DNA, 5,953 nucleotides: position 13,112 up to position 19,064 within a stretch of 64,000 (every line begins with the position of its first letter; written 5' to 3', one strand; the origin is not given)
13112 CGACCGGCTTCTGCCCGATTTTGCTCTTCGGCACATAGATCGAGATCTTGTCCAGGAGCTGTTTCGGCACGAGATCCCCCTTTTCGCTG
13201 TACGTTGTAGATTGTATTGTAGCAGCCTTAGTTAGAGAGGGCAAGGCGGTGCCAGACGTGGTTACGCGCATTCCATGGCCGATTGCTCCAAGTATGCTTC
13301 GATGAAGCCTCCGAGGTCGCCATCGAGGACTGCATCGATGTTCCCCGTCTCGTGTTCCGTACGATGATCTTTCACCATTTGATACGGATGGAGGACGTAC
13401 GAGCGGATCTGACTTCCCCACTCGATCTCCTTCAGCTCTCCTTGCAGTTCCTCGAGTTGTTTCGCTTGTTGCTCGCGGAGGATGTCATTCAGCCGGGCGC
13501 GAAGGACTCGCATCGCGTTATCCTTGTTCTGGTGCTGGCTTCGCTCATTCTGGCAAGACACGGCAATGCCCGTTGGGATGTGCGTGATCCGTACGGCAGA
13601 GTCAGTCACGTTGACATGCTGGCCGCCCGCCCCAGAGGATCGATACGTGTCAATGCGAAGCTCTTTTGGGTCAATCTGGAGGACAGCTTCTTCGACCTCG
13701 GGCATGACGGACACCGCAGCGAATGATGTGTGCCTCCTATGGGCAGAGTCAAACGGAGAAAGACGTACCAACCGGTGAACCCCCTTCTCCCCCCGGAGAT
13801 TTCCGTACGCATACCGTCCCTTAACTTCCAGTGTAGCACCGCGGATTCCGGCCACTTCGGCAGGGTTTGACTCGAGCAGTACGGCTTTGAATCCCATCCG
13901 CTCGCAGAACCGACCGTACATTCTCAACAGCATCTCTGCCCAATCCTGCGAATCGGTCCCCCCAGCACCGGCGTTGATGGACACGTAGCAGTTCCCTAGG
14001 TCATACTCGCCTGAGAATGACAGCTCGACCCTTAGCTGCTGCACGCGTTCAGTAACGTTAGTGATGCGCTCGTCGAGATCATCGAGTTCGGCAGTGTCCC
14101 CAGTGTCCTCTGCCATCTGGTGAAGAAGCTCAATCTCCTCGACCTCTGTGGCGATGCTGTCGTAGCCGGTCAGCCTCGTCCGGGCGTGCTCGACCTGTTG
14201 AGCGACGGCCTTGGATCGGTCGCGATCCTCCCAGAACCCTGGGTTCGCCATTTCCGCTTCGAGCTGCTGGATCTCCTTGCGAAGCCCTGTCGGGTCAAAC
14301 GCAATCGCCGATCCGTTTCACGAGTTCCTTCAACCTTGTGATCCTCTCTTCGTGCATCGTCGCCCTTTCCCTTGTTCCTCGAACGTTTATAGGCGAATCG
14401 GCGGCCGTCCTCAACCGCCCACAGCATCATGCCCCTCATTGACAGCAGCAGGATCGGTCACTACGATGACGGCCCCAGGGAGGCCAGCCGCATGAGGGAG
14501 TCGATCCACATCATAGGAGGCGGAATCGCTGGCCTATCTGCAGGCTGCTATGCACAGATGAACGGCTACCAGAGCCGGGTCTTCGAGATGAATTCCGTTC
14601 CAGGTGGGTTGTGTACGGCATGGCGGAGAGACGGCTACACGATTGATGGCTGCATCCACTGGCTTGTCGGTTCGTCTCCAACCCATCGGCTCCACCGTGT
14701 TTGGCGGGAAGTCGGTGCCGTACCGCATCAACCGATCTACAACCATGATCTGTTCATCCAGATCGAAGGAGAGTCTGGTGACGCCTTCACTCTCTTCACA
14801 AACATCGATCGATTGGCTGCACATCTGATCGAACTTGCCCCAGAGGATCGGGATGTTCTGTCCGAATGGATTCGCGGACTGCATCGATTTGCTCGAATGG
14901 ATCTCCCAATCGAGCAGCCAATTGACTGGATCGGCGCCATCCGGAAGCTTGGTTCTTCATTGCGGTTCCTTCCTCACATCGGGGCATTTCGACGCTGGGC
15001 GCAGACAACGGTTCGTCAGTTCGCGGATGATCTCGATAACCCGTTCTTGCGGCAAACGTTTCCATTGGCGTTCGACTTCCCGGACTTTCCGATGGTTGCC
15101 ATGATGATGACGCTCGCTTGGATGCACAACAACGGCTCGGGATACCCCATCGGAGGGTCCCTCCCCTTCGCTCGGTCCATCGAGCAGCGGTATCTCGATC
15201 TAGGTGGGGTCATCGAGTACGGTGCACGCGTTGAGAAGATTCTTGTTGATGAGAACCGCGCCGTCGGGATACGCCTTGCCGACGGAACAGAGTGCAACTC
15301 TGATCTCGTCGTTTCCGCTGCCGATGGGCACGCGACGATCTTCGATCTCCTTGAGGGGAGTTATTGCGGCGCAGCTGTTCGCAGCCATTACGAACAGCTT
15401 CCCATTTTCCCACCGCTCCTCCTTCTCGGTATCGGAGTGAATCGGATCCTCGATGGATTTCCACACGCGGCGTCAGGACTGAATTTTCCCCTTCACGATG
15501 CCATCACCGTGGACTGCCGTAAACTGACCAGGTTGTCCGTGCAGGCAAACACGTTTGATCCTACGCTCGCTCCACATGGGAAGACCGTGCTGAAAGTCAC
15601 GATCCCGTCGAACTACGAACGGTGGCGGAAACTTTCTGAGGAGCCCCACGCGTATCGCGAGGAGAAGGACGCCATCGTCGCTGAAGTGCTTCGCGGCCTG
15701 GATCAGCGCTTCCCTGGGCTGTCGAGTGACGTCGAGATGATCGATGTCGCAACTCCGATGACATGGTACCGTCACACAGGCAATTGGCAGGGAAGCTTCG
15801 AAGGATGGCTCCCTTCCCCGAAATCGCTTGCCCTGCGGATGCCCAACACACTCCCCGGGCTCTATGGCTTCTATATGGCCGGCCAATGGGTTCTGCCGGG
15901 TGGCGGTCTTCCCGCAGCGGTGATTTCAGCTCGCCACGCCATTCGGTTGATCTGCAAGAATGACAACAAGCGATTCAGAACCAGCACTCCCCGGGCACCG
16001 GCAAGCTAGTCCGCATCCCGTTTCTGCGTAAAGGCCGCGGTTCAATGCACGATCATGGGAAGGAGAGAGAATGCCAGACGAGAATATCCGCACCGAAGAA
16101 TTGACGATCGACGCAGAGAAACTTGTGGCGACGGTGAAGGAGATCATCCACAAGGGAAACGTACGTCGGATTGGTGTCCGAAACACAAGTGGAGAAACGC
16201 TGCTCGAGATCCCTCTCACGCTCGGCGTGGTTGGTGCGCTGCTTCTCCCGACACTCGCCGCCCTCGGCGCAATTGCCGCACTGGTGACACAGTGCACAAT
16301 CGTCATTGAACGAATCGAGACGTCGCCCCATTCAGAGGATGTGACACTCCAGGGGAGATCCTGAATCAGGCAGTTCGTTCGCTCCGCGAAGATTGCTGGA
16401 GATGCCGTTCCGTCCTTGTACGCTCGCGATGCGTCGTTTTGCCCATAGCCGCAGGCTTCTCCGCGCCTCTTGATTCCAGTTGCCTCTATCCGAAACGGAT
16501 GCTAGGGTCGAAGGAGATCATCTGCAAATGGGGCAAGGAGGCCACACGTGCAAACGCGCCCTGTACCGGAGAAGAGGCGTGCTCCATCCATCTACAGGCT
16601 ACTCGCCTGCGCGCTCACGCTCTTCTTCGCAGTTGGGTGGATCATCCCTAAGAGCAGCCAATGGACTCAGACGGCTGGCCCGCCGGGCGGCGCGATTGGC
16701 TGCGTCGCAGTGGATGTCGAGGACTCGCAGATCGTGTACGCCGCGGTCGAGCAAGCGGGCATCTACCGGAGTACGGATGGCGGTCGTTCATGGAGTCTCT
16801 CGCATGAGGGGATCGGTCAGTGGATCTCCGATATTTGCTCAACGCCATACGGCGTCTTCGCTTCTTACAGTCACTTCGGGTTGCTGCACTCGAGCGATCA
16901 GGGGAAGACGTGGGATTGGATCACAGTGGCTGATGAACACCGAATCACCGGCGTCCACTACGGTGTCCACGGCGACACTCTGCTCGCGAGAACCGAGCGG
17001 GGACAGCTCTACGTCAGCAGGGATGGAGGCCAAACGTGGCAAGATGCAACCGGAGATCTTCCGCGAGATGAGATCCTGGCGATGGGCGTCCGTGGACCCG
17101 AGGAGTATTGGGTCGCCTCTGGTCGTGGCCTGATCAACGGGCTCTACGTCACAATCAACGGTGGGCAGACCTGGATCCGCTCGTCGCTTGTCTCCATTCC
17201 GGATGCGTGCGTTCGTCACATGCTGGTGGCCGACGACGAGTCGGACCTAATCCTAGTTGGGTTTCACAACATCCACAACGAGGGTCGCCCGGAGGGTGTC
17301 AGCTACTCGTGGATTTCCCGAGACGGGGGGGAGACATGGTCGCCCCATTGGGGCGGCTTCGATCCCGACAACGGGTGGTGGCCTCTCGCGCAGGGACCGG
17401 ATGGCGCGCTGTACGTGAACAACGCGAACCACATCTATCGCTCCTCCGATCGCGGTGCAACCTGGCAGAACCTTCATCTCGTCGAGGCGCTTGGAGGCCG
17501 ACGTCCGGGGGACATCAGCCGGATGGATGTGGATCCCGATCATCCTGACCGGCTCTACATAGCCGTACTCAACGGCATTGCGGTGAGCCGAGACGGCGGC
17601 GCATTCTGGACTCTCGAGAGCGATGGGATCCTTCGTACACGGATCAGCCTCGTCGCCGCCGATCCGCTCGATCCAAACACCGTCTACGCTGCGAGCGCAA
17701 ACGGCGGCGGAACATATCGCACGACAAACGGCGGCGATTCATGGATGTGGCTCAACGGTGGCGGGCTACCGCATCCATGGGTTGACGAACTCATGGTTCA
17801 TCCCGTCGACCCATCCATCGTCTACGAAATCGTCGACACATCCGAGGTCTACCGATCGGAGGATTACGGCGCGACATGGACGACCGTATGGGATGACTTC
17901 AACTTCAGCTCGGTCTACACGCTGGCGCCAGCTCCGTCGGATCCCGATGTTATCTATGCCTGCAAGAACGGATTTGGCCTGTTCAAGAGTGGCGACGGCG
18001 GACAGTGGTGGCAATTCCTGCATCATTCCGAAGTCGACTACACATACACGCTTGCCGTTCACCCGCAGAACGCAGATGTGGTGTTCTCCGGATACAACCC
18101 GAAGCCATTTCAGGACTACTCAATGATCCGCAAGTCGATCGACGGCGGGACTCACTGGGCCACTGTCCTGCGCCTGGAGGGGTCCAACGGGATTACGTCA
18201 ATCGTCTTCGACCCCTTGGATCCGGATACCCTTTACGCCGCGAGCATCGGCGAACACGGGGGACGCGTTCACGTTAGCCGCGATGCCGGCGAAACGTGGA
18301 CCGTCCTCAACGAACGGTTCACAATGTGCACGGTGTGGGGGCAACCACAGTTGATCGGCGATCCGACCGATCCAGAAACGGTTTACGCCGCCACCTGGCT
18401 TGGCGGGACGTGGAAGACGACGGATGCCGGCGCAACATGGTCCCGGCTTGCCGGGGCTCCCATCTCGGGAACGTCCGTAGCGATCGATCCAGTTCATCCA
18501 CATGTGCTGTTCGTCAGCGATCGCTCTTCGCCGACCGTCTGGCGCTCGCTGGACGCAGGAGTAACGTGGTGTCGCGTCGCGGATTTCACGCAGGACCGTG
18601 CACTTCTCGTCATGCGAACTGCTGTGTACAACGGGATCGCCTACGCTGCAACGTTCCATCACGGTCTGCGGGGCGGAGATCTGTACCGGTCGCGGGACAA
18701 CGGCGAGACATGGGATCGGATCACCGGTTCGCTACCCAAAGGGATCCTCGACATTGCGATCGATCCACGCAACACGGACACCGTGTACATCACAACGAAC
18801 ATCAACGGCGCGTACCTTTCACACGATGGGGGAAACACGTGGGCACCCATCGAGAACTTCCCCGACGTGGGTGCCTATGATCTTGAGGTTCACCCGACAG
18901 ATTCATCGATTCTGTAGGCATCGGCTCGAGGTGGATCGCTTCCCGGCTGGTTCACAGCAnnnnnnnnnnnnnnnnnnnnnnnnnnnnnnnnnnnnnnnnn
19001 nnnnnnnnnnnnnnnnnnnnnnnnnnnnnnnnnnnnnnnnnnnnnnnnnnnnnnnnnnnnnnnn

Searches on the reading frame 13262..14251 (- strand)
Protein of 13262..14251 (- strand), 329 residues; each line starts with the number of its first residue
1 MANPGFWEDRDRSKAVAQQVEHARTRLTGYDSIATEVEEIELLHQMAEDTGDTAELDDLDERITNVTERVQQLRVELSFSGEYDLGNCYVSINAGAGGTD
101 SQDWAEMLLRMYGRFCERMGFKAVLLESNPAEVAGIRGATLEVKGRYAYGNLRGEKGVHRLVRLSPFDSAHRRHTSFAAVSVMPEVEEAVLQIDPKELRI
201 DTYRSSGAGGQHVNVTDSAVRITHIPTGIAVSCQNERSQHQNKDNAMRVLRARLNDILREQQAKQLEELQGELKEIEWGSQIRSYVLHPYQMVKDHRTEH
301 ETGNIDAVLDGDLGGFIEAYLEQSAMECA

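Call 56: find_homologous_proteins(query=window:13262-14251:-, max_evalue=1e-30)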
Query window:13262-14251:- (329 aa): 8000 proteins with E <= 1e-30 among 8000 candidates; the best 120 are listed.
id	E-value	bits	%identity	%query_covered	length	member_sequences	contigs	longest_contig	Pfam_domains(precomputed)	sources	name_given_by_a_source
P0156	2.0e-216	735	100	100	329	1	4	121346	PF03462.24,PF00472.27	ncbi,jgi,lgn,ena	-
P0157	2.0e-187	640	87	99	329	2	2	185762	PF03462.24,PF00472.27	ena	-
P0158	2.5e-181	620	84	99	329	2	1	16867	PF03462.24,PF00472.27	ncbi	-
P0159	1.2e-180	618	83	99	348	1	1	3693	PF03462.24,PF00472.27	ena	-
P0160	7.3e-180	615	83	99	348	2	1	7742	PF03462.24,PF00472.27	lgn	-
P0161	7.9e-180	615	83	99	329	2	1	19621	PF03462.24,PF00472.27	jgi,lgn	-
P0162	1.6e-179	614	83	99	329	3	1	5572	PF03462.24,PF00472.27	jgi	jgi:peptide chain release factor 2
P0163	2.5e-179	613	83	99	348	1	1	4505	PF03462.24,PF00472.27,PF16326.11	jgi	jgi:peptide chain release factor 2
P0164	2.8e-179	613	83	99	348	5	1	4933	PF03462.24,PF00472.27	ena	-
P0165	4.1e-179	613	83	99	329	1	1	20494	PF03462.24,PF00472.27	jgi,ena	-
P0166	6.8e-179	612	82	99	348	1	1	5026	PF03462.24,PF00472.27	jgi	-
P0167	1.9e-178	610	83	99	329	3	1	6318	PF03462.24,PF00472.27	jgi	jgi:peptide chain release factor 2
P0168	4.4e-178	609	83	99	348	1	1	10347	PF03462.24,PF00472.27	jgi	jgi:peptide chain release factor 2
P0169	2.2e-177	607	82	99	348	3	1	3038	PF03462.24,PF00472.27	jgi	-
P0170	4.2e-177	606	82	99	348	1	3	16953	PF03462.24,PF00472.27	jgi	-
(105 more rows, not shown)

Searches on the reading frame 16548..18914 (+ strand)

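Call 24: search_protein_families(library=pfam, proteins=[window:16548-18914:+], max_evalue=0.0001)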
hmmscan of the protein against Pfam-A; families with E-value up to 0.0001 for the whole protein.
window:16548-18914:+ (789 aa): 6 families
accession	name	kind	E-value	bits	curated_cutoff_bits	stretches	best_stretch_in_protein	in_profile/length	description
PF15902.12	Sortilin-Vps10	-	2e-52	178.9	33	6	711-788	2-82/446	Sortilin, neurotensin receptor 3,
PF02012.26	BNR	-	1.4e-19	67.2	27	0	255-266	1-12/12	BNR/Asp-box repeat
PF14870.12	PSII_BNR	-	1.2e-10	41.6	27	1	51-231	109-288/303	Photosynthesis system II assembly factor YCF48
PF19755.4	DUF6242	-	3.2e-09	37.4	29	0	115-164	171-217/217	Domain of unknown function (DUF6242)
PF15899.11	BNR_6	-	1.8e-05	24.8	27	0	296-307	1-12/14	BNR-Asp box repeat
PF24316.1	Tli3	-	2.3e-05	25.2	27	0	210-265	39-97/129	T6SS Tli3 immunity protein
